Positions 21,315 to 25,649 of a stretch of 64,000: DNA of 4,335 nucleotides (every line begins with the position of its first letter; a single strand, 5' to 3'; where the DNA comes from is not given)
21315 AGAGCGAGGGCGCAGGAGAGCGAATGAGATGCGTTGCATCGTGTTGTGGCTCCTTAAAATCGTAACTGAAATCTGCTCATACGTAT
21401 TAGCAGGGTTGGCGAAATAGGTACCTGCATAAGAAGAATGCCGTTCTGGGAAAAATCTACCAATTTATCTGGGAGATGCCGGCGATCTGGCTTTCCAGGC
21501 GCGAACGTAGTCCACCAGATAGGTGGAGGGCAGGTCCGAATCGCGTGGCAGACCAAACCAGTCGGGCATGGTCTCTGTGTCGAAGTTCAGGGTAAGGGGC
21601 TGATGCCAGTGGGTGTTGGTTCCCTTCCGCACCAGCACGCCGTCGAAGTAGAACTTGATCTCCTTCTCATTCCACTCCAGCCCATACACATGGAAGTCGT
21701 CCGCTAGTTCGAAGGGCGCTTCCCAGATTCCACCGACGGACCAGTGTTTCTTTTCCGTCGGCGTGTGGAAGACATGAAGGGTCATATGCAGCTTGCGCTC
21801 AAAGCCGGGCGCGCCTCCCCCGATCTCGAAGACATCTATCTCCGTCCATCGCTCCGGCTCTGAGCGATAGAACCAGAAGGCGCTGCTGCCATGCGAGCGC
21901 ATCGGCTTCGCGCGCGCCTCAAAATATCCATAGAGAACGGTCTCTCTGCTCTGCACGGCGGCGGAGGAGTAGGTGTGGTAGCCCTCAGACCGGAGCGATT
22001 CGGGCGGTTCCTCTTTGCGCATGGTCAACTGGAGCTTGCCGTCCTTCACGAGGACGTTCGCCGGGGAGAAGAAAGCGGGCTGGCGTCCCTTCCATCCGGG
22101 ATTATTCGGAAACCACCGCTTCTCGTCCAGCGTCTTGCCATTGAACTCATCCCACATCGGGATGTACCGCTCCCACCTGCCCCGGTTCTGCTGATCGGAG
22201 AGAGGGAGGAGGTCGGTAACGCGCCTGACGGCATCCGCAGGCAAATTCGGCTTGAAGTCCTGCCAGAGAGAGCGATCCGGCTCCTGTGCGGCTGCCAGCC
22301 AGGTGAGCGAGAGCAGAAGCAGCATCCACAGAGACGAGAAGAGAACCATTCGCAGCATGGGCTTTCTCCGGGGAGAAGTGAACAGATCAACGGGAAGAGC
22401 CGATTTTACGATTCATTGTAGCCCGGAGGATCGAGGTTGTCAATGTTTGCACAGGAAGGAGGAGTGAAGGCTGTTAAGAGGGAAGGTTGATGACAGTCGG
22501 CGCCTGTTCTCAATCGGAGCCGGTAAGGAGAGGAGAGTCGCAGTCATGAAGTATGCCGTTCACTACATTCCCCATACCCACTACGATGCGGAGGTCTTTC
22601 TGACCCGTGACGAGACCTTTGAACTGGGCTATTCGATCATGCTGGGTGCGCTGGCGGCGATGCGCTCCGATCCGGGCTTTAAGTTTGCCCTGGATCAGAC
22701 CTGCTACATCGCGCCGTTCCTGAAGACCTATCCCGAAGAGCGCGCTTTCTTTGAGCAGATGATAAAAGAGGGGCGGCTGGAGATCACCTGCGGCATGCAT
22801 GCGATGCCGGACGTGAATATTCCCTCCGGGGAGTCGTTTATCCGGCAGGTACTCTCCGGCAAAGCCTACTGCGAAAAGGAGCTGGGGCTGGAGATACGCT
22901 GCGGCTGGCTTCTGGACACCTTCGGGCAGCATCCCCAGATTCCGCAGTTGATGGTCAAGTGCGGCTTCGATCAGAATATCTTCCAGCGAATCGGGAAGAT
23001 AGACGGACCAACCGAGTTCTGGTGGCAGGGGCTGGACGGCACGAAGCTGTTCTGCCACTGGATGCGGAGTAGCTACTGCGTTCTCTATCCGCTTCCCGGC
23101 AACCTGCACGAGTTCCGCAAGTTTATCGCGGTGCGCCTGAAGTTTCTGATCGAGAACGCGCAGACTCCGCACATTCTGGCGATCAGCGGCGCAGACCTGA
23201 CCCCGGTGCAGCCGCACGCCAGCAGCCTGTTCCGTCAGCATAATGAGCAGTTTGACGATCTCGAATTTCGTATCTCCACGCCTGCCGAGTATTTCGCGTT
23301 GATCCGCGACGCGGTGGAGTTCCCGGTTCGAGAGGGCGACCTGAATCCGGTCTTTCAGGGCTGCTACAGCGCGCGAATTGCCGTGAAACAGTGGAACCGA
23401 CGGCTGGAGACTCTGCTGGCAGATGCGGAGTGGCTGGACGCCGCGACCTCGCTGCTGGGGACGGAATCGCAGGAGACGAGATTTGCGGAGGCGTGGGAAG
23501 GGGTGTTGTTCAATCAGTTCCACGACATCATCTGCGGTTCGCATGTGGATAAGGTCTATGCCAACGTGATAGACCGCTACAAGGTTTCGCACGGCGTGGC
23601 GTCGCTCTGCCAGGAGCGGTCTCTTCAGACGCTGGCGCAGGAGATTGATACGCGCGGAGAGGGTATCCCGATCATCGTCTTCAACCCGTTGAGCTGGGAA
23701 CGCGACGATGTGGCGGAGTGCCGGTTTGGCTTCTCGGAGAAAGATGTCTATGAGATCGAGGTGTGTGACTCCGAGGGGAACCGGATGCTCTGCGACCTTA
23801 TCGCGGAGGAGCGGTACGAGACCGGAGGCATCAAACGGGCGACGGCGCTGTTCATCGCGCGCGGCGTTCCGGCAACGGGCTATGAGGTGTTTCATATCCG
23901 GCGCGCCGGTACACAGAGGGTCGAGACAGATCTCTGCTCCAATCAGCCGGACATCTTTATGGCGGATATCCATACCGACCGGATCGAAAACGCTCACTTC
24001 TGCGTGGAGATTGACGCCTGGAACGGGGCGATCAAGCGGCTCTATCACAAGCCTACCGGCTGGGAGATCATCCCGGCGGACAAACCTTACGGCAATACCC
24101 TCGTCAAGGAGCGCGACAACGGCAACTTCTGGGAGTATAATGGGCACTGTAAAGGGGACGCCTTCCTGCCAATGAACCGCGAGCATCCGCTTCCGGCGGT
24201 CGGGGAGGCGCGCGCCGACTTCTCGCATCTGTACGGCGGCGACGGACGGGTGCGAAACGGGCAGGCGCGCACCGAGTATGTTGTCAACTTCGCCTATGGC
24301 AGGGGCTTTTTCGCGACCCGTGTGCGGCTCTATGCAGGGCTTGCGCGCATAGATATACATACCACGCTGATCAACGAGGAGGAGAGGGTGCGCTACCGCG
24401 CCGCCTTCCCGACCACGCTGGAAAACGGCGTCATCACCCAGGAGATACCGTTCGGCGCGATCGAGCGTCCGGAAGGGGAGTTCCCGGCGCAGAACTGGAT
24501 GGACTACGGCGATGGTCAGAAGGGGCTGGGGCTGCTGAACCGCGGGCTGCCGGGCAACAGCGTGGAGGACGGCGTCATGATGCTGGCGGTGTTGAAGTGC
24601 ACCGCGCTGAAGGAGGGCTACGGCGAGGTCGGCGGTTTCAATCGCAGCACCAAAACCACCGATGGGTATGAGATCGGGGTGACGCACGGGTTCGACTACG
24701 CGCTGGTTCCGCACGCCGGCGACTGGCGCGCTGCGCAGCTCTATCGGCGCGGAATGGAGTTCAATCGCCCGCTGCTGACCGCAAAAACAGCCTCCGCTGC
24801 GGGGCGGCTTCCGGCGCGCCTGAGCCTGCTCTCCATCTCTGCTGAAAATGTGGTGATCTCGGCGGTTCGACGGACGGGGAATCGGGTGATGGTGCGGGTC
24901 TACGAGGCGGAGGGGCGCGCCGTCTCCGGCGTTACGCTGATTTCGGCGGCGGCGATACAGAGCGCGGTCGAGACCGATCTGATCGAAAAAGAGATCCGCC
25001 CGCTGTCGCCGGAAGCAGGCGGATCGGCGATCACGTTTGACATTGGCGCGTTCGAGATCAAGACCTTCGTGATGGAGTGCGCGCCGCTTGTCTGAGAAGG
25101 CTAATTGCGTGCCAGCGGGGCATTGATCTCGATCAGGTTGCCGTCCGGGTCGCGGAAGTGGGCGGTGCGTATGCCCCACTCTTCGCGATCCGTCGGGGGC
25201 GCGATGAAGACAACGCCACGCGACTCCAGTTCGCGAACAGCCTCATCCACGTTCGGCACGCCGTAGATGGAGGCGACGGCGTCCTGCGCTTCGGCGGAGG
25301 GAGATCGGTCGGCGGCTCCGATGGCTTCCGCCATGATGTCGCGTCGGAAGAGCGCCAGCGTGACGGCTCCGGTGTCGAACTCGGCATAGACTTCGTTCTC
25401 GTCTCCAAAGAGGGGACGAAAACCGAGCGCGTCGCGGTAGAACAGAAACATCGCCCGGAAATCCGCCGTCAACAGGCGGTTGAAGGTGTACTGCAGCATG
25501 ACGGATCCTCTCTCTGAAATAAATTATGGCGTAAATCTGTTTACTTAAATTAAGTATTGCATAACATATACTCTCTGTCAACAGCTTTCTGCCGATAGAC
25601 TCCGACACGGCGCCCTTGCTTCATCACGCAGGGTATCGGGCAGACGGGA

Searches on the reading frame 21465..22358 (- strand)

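Call 9: search_protein_families(library=pfam, proteins=[window:21465-22358:-], max_evalue=0.001)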
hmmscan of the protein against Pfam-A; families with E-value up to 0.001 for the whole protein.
window:21465-22358:- (297 aa): 1 family
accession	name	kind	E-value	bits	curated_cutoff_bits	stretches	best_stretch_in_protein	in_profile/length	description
PF00722.28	Glyco_hydro_16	-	2.2e-21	76.5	22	1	98-250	10-139/175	Glycosyl hydrolases family 16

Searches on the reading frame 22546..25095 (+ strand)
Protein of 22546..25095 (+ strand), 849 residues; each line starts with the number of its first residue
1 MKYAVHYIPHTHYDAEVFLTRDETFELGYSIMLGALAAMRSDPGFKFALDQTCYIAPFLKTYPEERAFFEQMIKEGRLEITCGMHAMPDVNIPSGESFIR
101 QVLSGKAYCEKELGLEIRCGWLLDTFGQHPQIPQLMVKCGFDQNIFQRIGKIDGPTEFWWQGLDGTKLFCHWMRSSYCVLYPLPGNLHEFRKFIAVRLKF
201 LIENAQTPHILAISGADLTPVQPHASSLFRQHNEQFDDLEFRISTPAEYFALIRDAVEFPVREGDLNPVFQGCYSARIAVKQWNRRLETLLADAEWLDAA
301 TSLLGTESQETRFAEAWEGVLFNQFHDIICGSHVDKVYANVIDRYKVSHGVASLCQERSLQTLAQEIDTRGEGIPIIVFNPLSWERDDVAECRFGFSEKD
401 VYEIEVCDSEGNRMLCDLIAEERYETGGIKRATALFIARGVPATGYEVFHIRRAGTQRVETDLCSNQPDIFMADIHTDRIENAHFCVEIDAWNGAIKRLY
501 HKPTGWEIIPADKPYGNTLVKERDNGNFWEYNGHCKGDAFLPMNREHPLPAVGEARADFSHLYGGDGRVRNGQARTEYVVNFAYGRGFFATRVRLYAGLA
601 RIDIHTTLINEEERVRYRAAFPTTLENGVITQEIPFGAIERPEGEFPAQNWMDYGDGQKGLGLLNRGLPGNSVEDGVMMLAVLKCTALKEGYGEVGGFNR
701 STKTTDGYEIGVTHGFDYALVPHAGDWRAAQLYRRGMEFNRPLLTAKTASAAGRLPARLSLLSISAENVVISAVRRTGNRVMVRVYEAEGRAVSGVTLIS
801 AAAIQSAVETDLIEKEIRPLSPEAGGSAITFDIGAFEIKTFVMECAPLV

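Call 9: search_protein_families(library=pfam, proteins=[window:22546-25095:+], max_evalue=0.001)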
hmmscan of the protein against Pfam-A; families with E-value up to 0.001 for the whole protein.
window:22546-25095:+ (849 aa): 4 families
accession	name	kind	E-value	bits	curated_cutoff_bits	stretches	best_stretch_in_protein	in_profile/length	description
PF01074.27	Glyco_hydro_38N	-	2.1e-45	155.7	25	1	5-267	2-266/270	Glycosyl hydrolases family 38 N-terminal domain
PF09261.16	Alpha-mann_mid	-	2.2e-18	66.6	31.1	1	270-348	3-81/96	Alpha mannosidase middle domain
PF07748.19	Glyco_hydro_38C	-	4e-18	66.8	25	1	480-684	1-198/206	Glycosyl hydrolases family 38 C-terminal domain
PF17677.7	Glyco_hydro38C2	-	2.2e-09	37.7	22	1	768-841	1-72/72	Glycosyl hydrolases family 38 C-terminal beta sandwich domain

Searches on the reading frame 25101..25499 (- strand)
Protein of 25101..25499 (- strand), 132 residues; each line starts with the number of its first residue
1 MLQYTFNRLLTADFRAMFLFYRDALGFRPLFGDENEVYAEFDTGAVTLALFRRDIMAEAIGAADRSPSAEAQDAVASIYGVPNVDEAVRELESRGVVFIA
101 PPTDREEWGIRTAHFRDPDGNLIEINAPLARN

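Call 9: search_protein_families(library=pfam, proteins=[window:25101-25499:-], max_evalue=0.001)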
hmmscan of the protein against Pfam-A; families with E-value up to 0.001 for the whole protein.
window:25101-25499:- (132 aa): 2 families
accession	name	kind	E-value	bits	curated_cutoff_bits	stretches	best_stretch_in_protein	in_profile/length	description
PF00903.31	Glyoxalase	-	3.8e-14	53.6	20.6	1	9-125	7-121/121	Glyoxalase/Bleomycin resistance protein/Dioxygenase superfamily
PF12681.13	Glyoxalase_2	-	3.9e-08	33.7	30.1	1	13-129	10-117/118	Glyoxalase-like domain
